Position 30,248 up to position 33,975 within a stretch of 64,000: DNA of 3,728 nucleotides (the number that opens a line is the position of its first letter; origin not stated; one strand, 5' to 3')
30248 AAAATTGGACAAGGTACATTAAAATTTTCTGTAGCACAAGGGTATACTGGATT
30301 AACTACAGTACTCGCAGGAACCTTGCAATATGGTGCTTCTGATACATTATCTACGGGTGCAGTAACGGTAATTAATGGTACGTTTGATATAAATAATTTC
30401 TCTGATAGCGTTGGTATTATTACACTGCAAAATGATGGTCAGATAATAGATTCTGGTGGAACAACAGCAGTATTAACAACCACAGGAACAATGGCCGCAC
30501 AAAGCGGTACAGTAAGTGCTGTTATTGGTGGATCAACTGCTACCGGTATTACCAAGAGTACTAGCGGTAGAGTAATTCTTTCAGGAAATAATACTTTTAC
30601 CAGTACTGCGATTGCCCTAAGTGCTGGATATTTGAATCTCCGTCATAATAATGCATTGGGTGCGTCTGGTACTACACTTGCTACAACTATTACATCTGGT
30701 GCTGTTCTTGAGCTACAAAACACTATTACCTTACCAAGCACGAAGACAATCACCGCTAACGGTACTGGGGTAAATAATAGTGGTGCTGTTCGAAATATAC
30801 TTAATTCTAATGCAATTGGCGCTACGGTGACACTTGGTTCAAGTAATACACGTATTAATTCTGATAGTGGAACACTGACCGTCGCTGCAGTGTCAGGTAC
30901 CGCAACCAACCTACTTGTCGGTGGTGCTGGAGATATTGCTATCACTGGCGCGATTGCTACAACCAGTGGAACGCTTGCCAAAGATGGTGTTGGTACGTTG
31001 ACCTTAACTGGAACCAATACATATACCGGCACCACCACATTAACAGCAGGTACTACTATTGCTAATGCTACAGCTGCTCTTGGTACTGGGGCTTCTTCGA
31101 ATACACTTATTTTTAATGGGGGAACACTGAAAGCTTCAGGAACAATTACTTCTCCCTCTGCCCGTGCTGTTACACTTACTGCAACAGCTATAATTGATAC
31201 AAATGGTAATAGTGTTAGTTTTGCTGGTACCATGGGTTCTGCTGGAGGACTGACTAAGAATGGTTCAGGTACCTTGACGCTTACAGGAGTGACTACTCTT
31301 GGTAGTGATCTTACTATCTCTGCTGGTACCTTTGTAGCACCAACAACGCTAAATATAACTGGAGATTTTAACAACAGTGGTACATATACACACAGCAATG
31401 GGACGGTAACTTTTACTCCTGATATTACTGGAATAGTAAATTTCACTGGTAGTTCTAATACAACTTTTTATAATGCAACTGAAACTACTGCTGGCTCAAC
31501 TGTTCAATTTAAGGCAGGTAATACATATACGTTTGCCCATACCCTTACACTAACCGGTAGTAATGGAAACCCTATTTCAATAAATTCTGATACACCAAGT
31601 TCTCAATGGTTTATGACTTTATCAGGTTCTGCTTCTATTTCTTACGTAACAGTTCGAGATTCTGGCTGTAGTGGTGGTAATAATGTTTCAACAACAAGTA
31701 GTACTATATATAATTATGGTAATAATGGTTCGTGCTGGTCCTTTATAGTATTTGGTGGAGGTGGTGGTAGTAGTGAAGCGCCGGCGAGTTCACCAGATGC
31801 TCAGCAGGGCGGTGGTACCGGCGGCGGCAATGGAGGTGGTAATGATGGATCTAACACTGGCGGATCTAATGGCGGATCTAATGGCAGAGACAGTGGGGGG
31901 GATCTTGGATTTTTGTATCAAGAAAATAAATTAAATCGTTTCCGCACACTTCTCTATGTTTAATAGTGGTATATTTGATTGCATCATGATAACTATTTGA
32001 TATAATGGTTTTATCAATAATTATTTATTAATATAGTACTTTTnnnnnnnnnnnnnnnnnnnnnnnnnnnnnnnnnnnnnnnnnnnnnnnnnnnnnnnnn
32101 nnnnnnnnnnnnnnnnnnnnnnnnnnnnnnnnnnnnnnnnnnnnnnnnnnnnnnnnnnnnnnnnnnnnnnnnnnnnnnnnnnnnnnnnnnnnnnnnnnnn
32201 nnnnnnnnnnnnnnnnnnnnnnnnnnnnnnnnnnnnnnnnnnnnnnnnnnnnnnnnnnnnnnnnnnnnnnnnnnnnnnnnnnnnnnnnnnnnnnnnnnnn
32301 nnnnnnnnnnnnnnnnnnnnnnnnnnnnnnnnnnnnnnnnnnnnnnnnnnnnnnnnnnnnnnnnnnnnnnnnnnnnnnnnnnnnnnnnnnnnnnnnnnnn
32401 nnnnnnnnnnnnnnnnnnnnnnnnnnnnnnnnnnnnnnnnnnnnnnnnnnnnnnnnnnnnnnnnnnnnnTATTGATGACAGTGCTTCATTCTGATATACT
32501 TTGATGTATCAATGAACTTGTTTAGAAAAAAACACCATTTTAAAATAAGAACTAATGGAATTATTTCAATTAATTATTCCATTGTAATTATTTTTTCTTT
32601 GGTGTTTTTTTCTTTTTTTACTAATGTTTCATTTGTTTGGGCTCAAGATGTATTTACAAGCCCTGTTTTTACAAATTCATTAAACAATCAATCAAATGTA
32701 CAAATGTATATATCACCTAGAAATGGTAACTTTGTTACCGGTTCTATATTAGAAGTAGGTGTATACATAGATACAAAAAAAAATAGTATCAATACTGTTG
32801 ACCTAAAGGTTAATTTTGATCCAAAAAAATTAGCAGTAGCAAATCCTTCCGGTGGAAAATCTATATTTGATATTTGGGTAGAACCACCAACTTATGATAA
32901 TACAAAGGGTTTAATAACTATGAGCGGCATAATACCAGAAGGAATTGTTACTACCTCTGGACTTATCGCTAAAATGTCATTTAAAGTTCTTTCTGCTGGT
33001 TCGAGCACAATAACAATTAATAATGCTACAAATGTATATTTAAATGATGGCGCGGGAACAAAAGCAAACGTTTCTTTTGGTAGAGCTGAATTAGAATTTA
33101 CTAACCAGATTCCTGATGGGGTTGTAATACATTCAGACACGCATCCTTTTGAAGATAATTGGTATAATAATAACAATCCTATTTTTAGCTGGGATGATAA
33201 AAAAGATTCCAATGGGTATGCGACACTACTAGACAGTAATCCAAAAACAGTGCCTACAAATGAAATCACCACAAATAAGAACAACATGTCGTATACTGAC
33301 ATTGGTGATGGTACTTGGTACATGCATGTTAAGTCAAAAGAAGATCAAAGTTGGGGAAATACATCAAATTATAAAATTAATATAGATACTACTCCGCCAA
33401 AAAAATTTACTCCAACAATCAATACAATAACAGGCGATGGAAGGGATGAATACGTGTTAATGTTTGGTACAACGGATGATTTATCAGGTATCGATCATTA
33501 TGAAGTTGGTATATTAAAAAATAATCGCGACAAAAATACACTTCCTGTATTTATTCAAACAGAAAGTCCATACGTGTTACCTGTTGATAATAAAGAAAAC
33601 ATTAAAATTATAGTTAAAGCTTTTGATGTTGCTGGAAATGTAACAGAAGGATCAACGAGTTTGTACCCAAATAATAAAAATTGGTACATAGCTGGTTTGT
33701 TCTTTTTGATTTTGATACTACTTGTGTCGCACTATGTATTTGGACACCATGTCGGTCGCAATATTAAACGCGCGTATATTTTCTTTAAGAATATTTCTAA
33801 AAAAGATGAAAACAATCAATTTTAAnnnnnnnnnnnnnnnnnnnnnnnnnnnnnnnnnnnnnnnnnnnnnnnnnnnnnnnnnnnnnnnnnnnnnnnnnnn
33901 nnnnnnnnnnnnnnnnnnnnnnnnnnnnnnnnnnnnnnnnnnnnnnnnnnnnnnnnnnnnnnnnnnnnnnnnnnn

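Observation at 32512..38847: Non-cellulosomal cohesin-dockerin surface operon: four TM-anchored cohesin proteins around one FN3/Ig/dockerin protein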

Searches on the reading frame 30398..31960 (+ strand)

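Call 60: search_protein_families(library=pfam, proteins=[window:30398-31960:+], max_evalue=0.1)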
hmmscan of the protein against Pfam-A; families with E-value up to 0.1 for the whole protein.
window:30398-31960:+ (521 aa): 1 family
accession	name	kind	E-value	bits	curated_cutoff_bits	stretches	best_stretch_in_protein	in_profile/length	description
PF12951.13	PATR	-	6.2e-08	33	27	2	193-219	1-27/30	Passenger-associated-transport-repeat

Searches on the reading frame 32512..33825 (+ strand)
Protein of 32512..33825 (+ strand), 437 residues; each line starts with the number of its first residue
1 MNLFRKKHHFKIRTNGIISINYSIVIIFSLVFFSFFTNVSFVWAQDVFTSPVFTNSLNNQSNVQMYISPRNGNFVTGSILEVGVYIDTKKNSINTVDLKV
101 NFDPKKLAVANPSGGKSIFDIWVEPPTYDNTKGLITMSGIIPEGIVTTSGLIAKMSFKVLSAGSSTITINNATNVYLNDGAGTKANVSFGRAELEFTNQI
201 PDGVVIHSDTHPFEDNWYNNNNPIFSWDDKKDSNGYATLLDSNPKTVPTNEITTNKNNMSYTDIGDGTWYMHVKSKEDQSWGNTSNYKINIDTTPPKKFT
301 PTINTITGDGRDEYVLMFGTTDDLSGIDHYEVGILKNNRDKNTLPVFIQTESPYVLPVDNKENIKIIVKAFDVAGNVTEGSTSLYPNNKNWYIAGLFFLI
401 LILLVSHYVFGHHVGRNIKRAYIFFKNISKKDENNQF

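Call 3: search_protein_families(library=pfam, proteins=[window:32512-33825:+], max_evalue=1)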
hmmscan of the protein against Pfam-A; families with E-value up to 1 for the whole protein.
window:32512-33825:+ (437 aa): 2 families
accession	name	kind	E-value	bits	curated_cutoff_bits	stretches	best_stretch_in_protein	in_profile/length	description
PF00963.24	Cohesin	-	1.4e-07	32.2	24.1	1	76-178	12-123/139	Cohesin domain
PF12245.14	Big_3_2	-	0.036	14.7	23.3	0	343-379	77-112/122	Bacterial Ig-like domain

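Call 4: search_protein_families(library=ncbifam, proteins=[window:32512-33825:+], max_evalue=1)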
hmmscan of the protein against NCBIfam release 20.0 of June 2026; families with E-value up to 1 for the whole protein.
window:32512-33825:+ (437 aa): 1 family
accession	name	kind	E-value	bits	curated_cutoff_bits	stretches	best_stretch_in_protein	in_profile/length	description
NF047446.1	barrel_OmpL47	domain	0.029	14.8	40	1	317-380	8-61/68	OmpL47-type beta-barrel domain-containing protein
